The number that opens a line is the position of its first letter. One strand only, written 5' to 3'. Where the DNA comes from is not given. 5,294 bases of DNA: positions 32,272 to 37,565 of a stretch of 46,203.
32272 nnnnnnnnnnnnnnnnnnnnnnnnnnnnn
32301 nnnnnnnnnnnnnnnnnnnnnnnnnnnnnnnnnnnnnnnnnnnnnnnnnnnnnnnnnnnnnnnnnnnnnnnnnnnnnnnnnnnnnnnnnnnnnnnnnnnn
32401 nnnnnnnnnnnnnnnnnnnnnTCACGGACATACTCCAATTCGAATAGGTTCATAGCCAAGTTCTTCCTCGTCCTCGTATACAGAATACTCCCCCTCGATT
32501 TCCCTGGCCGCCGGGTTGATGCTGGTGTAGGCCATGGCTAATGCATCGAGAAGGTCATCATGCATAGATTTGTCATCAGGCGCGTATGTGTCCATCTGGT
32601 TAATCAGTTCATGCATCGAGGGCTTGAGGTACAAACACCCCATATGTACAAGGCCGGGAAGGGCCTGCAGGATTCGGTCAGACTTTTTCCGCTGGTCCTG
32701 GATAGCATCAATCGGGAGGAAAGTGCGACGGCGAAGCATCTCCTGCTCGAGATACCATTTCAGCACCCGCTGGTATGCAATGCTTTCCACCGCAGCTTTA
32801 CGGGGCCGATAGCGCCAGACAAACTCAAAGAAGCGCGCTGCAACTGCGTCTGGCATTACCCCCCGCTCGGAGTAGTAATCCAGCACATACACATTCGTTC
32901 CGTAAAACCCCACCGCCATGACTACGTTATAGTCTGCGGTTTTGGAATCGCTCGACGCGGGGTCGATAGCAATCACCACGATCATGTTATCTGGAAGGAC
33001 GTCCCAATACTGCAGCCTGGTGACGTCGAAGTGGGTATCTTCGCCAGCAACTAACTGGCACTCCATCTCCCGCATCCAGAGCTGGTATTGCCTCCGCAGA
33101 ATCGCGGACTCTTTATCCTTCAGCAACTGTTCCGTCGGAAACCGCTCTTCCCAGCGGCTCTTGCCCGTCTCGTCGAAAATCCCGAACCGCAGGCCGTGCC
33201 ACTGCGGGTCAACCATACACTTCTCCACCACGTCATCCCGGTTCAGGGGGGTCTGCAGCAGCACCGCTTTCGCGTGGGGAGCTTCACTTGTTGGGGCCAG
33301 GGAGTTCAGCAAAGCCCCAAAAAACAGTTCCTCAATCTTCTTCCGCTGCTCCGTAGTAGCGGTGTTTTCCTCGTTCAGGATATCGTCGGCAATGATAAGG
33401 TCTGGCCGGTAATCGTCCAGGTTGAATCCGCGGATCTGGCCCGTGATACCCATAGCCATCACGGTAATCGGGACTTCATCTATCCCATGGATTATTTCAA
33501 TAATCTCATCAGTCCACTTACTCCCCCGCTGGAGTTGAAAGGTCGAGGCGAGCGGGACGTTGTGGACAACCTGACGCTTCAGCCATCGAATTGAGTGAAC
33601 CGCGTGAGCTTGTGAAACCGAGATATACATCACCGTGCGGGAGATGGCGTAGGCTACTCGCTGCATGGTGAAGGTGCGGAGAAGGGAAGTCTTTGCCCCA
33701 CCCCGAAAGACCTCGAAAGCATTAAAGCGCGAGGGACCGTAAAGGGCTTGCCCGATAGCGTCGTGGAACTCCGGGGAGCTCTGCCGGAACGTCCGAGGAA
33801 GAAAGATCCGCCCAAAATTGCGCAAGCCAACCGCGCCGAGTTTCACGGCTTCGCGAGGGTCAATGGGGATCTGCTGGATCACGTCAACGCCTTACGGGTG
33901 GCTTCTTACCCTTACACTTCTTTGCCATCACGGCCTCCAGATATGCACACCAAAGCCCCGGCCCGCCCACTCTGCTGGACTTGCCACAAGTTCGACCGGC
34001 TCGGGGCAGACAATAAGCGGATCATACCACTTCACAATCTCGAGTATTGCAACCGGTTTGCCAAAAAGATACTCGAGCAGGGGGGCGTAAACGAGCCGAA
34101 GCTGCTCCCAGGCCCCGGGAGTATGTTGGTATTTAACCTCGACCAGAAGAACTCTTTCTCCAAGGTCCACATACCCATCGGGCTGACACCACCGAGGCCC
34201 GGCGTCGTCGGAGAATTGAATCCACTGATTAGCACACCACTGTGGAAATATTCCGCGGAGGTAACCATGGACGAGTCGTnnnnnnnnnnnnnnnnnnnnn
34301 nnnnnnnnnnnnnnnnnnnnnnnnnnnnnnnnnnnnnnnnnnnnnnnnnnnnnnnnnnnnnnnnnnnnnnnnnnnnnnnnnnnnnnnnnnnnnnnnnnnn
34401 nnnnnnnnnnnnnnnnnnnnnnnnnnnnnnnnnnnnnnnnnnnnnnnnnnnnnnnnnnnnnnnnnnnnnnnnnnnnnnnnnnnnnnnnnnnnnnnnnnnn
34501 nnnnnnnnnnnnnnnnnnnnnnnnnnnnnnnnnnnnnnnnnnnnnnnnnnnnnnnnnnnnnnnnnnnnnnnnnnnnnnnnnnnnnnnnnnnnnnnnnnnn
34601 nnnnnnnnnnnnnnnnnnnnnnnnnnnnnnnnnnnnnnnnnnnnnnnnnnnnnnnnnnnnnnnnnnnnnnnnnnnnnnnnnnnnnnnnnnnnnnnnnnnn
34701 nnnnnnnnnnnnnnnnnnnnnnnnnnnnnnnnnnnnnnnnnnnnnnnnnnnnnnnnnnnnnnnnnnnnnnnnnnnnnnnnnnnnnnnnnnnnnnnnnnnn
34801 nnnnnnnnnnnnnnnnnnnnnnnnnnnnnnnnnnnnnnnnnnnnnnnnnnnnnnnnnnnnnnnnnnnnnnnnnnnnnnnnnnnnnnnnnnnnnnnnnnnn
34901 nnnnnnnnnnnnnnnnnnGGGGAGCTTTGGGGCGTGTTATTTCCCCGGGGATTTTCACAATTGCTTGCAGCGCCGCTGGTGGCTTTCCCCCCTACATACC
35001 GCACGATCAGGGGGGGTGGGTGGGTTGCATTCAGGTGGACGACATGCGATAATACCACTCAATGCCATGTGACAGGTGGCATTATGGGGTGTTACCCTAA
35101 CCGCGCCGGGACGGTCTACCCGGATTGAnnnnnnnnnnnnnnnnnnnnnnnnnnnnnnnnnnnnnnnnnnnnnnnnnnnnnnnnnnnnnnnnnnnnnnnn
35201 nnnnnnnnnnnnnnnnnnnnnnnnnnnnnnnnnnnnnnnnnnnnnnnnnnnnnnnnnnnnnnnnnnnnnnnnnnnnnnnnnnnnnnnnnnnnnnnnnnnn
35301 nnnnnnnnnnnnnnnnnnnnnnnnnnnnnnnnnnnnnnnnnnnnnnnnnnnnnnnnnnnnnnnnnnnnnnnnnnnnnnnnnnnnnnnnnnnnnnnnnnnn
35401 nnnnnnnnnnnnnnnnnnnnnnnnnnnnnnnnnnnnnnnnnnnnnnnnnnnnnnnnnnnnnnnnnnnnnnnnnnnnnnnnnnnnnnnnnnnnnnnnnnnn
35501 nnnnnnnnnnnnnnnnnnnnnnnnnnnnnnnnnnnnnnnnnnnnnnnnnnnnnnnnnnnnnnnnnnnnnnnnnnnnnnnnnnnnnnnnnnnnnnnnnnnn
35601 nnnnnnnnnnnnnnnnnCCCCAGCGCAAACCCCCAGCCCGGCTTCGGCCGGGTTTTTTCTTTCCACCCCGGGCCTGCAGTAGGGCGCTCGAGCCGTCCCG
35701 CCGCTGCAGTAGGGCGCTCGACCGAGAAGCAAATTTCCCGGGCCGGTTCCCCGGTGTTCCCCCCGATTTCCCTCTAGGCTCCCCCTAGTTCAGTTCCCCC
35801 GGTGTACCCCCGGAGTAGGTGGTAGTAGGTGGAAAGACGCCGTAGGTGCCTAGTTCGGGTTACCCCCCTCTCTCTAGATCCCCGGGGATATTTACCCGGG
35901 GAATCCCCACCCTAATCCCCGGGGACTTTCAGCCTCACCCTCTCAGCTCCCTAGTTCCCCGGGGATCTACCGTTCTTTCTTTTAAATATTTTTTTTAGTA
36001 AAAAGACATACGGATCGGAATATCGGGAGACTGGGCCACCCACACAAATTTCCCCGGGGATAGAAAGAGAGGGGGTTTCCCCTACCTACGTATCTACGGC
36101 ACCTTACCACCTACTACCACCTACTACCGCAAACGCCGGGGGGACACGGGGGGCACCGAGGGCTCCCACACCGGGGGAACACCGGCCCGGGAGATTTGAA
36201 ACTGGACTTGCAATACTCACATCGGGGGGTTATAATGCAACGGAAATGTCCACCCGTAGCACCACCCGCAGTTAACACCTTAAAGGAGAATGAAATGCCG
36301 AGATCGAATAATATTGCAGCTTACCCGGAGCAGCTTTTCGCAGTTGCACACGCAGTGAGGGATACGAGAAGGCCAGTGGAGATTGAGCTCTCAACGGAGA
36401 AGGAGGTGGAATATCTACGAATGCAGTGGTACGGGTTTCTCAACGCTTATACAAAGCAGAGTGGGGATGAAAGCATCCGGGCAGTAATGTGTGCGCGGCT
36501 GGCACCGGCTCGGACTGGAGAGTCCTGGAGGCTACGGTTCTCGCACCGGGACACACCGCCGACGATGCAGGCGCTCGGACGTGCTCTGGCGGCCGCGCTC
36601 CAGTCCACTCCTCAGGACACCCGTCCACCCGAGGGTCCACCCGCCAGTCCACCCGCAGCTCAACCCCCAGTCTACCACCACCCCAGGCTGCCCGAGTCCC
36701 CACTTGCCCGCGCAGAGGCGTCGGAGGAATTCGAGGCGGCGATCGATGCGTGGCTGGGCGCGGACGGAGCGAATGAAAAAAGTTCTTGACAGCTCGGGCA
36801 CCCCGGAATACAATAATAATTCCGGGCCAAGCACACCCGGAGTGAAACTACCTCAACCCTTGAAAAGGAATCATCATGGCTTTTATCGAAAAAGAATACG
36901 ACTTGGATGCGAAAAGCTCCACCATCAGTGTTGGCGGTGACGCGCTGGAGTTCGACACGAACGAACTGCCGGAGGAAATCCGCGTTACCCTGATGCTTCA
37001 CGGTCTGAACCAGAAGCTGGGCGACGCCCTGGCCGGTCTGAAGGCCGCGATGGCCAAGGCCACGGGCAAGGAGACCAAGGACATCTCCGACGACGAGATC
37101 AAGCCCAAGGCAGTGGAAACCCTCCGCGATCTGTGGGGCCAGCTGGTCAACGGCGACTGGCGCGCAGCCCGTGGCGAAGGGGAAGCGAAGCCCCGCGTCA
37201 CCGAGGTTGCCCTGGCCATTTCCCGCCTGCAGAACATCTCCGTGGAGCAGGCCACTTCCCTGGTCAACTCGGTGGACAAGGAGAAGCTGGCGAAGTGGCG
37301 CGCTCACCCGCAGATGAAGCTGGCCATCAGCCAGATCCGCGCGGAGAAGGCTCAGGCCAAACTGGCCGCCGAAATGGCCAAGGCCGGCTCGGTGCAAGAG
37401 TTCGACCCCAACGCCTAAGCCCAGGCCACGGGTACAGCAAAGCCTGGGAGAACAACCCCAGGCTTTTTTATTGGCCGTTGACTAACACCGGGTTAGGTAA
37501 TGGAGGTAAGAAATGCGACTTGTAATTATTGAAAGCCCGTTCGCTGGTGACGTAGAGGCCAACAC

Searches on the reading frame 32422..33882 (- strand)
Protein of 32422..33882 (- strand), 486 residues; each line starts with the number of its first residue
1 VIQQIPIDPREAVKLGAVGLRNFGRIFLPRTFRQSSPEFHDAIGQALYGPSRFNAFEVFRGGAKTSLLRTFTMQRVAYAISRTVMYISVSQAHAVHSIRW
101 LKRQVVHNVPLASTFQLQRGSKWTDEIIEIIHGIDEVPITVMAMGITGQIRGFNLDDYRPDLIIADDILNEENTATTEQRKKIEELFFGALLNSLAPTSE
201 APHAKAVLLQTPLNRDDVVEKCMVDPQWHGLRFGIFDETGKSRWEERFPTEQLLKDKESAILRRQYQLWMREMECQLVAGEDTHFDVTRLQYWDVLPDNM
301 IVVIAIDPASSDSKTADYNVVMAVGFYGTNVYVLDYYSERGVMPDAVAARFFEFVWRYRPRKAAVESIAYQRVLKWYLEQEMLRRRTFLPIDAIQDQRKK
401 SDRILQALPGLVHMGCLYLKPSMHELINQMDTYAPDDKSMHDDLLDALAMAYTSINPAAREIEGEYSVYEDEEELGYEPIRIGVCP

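Call 17: search_protein_families(library=pfam, max_evalue=0.01, proteins=[window:32422-33882:-])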
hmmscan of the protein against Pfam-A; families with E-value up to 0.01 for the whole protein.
window:32422-33882:- (486 aa): 2 families
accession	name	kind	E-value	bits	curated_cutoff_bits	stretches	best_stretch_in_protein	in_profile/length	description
PF17289.8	Terminase_6C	-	1.9e-06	28.4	22.6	1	304-453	1-153/155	Terminase RNaseH-like domain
PF22530.2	Terminase-T7_RNaseH-like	-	0.0016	19.1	27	1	306-413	1-104/108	Terminase Bacteriophage T7, Ribonuclease H-like domain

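Call 21: find_related_loci(query=window:32422-33882:-, collection=viral_contigs, flank=10000)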
Query window:32422-33882:- (486 aa) in viral_contigs; peptide patterns used: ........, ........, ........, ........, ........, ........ (x = any residue, [..] = any of these).
17 stretches matched a pattern; 17 encode a relative of the query (tblastn E <= 1e-3); 17 distinct loci.
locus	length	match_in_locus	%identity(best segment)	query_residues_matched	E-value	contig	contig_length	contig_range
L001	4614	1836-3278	80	5-486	0e+0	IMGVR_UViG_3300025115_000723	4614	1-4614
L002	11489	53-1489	74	4-486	0e+0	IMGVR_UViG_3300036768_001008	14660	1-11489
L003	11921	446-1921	72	5-486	0e+0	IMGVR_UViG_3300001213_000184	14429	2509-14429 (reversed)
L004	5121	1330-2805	72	5-486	0e+0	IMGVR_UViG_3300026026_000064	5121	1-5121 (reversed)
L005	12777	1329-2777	63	5-486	0e+0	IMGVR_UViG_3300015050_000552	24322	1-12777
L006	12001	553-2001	59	5-486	0e+0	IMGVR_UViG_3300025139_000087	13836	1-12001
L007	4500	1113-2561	59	5-486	0e+0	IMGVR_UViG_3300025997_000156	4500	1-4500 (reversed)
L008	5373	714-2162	59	5-486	0e+0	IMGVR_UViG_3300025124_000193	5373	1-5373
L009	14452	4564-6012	60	5-486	0e+0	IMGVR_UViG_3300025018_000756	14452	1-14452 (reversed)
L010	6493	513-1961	60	5-486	0e+0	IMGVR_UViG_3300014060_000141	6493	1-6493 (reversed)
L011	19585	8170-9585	56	5-473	0e+0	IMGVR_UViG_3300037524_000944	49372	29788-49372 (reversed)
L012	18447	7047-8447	58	6-475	0e+0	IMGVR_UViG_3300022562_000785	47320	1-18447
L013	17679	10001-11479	55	3-486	2e-180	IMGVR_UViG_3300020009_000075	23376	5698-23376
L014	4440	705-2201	43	1-486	1e-127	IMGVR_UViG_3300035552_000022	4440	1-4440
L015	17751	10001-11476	45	7-486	9e-118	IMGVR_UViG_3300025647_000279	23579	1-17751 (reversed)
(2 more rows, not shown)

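Call 42: find_homologous_proteins(query=window:32422-33882:-, max_evalue=1e-50)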
Query window:32422-33882:- (486 aa): 1311 proteins with E <= 1e-50 among 8000 candidates; the best 120 are listed.
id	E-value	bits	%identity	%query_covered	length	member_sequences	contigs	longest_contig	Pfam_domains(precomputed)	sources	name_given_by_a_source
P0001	0.0e+0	1113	100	100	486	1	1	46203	PF17289.9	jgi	-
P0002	3.5e-277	938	82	100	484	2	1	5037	PF17289.9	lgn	-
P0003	6.4e-277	937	81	100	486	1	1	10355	-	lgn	-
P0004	1.2e-272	923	80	99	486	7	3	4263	-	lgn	-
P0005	1.7e-272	922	81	100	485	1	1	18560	PF17289.9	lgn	-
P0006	1.1e-271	920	80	100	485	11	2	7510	PF17289.9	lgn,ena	-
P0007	2.6e-267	905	79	99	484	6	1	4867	PF17289.9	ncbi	-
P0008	1.1e-258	877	76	100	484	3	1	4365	-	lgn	-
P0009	6.8e-254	861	76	100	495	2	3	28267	-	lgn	-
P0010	1.5e-252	857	82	91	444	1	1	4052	PF17289.9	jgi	-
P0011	2.4e-252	856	77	99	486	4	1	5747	-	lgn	-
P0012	2.6e-251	853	76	100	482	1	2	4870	-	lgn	-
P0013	4.3e-251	852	78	97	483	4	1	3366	PF17289.9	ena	-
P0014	7.1e-249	845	75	99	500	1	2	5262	-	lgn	-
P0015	9.2e-249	844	75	99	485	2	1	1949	PF17289.9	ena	-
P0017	3.3e-248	842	74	99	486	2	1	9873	-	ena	-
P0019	2.2e-245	833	74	100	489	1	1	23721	-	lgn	-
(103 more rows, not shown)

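Call 43: find_encoding_contigs(protein=P0005, flank=10000, max_places=3)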
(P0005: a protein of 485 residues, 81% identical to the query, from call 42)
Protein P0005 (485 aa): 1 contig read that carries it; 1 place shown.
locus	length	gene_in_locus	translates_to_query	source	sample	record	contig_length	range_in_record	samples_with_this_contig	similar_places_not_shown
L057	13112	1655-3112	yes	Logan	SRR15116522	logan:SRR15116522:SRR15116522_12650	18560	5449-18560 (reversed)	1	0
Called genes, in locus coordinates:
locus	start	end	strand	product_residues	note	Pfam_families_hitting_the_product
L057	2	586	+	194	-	?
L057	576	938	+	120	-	-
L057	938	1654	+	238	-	PF01476:LysM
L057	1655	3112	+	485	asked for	PF17289:Terminase_6C (weak)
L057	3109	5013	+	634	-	PF23899:SU10_portal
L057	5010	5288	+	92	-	-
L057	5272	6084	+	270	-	-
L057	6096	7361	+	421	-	PF17236:SU10_MCP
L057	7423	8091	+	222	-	PF13489:Methyltransf_23, PF07021:MetW, PF13847:Methyltransf_31, PF08241:Methyltransf_11, PF08242:Methyltransf_12, PF13649:Methyltransf_25 (weak)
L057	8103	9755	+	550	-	-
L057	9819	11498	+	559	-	PF16190:E1_FCCH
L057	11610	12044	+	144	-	-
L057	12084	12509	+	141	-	PF13539:Peptidase_M15_4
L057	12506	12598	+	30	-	-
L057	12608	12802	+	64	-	-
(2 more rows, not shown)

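Call 44: find_encoding_contigs(protein=P0009, flank=10000, max_places=3)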
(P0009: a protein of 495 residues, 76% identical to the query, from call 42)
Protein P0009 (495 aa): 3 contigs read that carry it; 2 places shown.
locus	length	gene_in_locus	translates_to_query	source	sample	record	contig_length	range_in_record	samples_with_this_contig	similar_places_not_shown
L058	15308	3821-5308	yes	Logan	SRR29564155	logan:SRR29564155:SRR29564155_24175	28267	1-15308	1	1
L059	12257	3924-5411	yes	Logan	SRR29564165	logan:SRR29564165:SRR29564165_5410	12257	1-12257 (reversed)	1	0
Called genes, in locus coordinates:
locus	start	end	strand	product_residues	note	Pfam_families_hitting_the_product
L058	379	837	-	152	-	-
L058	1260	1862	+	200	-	-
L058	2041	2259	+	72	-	-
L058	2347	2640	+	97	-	-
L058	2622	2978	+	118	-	-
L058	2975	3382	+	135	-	-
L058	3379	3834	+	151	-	-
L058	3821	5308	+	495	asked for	-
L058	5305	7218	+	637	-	PF23899:SU10_portal, PF16510:P22_portal (weak)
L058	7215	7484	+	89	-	-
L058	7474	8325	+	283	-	-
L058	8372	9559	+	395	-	PF17236:SU10_MCP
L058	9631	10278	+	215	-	PF03452:Anp1 (weak)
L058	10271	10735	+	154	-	-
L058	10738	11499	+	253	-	-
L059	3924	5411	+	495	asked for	-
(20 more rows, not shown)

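Call 45: find_encoding_contigs(protein=P0019, flank=10000, max_places=3)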
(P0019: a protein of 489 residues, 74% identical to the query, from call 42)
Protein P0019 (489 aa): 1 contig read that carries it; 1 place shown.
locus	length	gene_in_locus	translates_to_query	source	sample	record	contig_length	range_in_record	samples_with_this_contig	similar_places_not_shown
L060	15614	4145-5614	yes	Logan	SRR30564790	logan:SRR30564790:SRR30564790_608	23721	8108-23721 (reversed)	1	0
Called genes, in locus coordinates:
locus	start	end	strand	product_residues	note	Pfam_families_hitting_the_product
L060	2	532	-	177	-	?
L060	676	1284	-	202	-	-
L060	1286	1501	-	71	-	-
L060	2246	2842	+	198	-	-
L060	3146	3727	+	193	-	-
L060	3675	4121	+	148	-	-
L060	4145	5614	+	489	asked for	-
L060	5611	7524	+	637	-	PF23899:SU10_portal, PF16510:P22_portal (weak)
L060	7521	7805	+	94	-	-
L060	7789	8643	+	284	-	-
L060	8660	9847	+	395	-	PF17236:SU10_MCP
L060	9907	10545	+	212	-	PF03452:Anp1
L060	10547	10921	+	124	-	-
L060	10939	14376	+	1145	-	PF00246:Peptidase_M14 (weak)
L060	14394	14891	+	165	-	-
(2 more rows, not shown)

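Call 51: find_encoding_contigs(protein=P0003, flank=10000, max_places=2)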
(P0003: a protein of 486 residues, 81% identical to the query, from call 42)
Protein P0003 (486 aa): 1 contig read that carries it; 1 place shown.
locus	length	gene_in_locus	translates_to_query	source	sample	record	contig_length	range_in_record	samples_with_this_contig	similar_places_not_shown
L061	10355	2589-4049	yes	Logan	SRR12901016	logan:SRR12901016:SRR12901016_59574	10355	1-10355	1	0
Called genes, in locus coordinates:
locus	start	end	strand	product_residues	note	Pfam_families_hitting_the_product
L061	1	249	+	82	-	?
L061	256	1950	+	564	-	-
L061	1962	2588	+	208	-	PF01476:LysM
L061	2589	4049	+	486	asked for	-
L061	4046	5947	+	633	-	PF23899:SU10_portal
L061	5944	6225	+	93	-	-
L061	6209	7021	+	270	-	-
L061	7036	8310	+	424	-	PF17236:SU10_MCP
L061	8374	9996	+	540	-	-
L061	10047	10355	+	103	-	?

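Call 52: find_encoding_contigs(protein=P0006, flank=10000, max_places=3)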
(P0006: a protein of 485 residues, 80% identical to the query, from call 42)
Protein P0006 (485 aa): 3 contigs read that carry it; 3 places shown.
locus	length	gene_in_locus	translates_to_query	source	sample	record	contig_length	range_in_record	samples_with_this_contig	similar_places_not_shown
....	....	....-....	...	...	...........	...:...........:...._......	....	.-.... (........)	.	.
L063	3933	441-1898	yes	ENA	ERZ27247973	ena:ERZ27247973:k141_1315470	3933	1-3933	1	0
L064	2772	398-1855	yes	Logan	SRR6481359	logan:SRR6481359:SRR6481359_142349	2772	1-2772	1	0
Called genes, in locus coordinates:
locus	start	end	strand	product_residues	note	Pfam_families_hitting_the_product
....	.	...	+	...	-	?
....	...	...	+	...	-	-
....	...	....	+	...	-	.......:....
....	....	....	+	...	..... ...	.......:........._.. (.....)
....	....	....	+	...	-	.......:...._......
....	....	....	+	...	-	-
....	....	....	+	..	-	?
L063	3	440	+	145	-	?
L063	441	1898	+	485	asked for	PF17289:Terminase_6C (faint)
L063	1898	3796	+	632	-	PF23899:SU10_portal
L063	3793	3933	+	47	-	?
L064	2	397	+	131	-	?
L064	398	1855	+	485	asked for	PF17289:Terminase_6C (faint)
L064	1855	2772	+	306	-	?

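Call 53: find_encoding_contigs(protein=P0017, flank=10000, max_places=2)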
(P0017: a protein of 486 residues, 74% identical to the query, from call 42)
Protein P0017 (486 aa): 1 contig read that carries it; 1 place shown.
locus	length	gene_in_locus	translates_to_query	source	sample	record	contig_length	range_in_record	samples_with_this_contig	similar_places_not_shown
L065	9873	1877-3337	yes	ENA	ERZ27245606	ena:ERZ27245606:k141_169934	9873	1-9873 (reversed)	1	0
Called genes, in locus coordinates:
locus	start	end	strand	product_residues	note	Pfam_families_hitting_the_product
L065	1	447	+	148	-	?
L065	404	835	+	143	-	-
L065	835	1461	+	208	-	PF01476:LysM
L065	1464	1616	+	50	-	-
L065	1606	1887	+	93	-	-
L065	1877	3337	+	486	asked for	-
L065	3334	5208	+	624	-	PF23899:SU10_portal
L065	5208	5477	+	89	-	-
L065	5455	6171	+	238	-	-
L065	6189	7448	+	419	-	PF17236:SU10_MCP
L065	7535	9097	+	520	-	-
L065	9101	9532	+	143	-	-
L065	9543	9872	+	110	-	?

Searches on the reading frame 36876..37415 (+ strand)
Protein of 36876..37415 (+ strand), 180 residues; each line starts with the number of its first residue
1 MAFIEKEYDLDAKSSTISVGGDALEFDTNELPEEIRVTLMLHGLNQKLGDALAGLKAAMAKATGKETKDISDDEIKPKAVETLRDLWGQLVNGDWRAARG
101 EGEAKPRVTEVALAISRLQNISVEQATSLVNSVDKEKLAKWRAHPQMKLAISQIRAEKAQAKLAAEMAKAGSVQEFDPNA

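Call 15: search_protein_families(library=pfam, max_evalue=0.01, proteins=[window:36876-37415:+])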
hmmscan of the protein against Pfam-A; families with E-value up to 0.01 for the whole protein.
window:36876-37415:+ (180 aa): 0 families

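Call 28: search_protein_families(library=phrogs, max_evalue=0.001, proteins=[window:36876-37415:+])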
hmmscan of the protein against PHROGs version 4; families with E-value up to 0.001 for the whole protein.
window:36876-37415:+ (180 aa): 0 families

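Call 101: search_solved_structures(query=A9, max_evalue=10)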
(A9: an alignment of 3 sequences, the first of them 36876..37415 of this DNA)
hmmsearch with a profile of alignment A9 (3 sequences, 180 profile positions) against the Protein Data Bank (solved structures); distinct sequences matched with E-value up to 10: 7.
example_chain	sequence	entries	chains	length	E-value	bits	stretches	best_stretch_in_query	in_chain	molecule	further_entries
7nhk_1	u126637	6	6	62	0.36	13.9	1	82-126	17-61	50S ribosomal protein L29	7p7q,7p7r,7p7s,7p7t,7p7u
6o8w_Z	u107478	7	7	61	0.37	13.9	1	82-126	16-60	50S ribosomal protein L29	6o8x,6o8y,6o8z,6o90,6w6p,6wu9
30dr_1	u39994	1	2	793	0.38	13.8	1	84-159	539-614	Rab11 family-interacting protein 3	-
7nhn_2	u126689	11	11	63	0.47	13.5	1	68-125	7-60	50S ribosomal protein L29 | Large ribosomal subunit protein uL29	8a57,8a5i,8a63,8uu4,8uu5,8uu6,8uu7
2vsg_A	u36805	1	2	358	0.79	12.8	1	45-105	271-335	VARIANT SURFACE GLYCOPROTEIN ILTAT 1.24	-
3lz8_A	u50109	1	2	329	1.2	12.3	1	13-97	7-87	Putative chaperone DnaJ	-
8crx_x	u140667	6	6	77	1.2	12.2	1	61-137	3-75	50S ribosomal protein L29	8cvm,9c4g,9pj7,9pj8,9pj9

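Call 106: predict_structure(protein=window:36876-37415:+)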
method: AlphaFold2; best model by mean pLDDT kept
length: 180 residues; sequences in the alignment: 1
mean_pLDDT: 61.0   pTM: 0.36
mean pLDDT of the five models: 61.0, 59.7, 46.6, 45.4, 42.4
residues with pLDDT >= 90: 0; 70-90: 55; 50-70: 81; < 50: 44
segments of 3 or more residues with pLDDT < 50: 1-23, 95-98, 100-107, 173-180
pLDDT, mean of each block of 10 residues (from residue 1): 31 42 54 60 60 67 71 67 62 49 47 78 75 70 76 75 66 47
secondary structure, 60 per line:
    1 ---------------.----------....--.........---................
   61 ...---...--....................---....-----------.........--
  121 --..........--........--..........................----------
elements in order: H33-41 H45-63 H72-91 H95-98 H110-118 H123-132 H135-142 H145-170

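Call 109: fold_search(model_id=the predicted structure, library=pdb)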
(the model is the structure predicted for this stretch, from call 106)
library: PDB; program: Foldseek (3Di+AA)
matches with E <= 10: 92; with E <= 0.001: 0
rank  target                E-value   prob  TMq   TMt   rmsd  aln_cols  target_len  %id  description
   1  7bqq_MODEL_1_A        1.5e+00  0.08  0.17  0.21  18.8       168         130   13  Solution NMR structure of fold-Z Gogy; de novo designed protein with an asymmetric all-alpha topology (released 2021-04-07)
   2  8etq                  2.3e+00  0.05  0.15  0.12  14.0       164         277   13  Designed pentafoil knot protein folded into a trefoil knot (released 2023-10-25)
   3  8xk9_A                2.4e+00  0.07  0.13  0.06  14.8       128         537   11  ternary complex of DNA polymerase SFM4-3 recognizing C2 methyoxy nucleotide (released 2024-11-27)
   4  5twu_B                2.6e+00  0.13  0.18  0.11  10.4        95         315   12  Structure of Maternal Embryonic Leucine Zipper Kinase (released 2017-11-22)
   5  2nsa                  2.7e+00  0.11  0.19  0.20  15.4       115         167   16  Structures of and interactions between domains of trigger factor from Themotoga maritim (released 2007-03-27)
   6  6gvx_B                2.8e+00  0.11  0.18  0.11  10.4        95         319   12  Crystal structure of Maternal Embryonic Leucine Zipper Kinase (MELK) in complex with dorsomorphin (Compound C) (released 2019-05-29)
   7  8xk9_D                2.8e+00  0.07  0.13  0.06  14.8       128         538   11  ternary complex of DNA polymerase SFM4-3 recognizing C2 methyoxy nucleotide (released 2024-11-27)
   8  3gty_X                3.2e+00  0.09  0.19  0.09  14.7       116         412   15  Promiscuous Substrate Recognition in Folding and Assembly Activities of the Trigger Factor Chaperone (released 2009-12-22)
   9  7zos                  3.2e+00  0.06  0.18  0.21  17.6       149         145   16  Class 1 Phytoglobin from Sugar beet (BvPgb1.2) (released 2022-09-07)
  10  2vrh_A                3.3e+00  0.12  0.21  0.10  15.2       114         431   14  Structure of the E. coli trigger factor bound to a translating ribosome (released 2008-06-17)
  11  1us7_B                3.3e+00  0.06  0.17  0.16  16.6       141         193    9  Complex of Hsp90 and P50 (released 2004-01-15)
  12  9nxo_A                3.5e+00  0.10  0.16  0.20  16.7       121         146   12  Pseudomonas phage Pa223 periplasmic tunnel (pre-ejection, dodecameric assembly) (released 2025-08-06)
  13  4d2t_A                3.7e+00  0.09  0.18  0.11  10.8        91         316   12  Structure of MELK in complex with inhibitors (released 2014-10-15)
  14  5twu_A                4.1e+00  0.09  0.18  0.11  10.3        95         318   12  Structure of Maternal Embryonic Leucine Zipper Kinase (released 2017-11-22)
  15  5tx3_A                4.1e+00  0.08  0.18  0.11  10.2        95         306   12  Structure of Maternal Embryonic Leucine Zipper Kinase (released 2017-11-22)
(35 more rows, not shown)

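Call 121: search_protein_families(library=pfam, alignment_id=A11, max_evalue=10)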
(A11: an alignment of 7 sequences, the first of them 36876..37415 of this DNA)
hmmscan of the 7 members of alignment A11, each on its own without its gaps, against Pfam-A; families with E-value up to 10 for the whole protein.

A. member 1, window:36876-37415:+ (180 aa): 2 families
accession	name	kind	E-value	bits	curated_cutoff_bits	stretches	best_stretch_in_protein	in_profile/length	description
PF02316.22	HTH_Tnp_Mu_1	-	0.035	14.9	23.3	1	20-48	35-65/134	Mu DNA-binding domain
PF18545.6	HalOD1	-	0.21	12.2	26.3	1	105-139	3-37/74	Halobacterial output domain 1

B. families by the number of members that match (of 7 scanned): 9 families
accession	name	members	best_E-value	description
PF02316.22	HTH_Tnp_Mu_1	1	0.035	Mu DNA-binding domain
PF21836.2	DUF6895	1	0.15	Domain of unknown function (DUF6895)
PF17502.7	DUF5434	1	0.17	Family of unknown function (DUF5434)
PF17925.6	TetR_C_20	1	0.17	Tetracyclin repressor-like, C-terminal domain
PF18545.6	HalOD1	1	0.21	Halobacterial output domain 1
PF02680.19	DUF211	1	0.26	Uncharacterized ArCR, COG1888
PF14431.12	YwqJ-deaminase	1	0.26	YwqJ-like deaminase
PF16706.11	Izumo-Ig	1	0.27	Izumo-like Immunoglobulin domain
PF06635.17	T3SS_SCTL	1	1.2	Type 3 secretion system stator protein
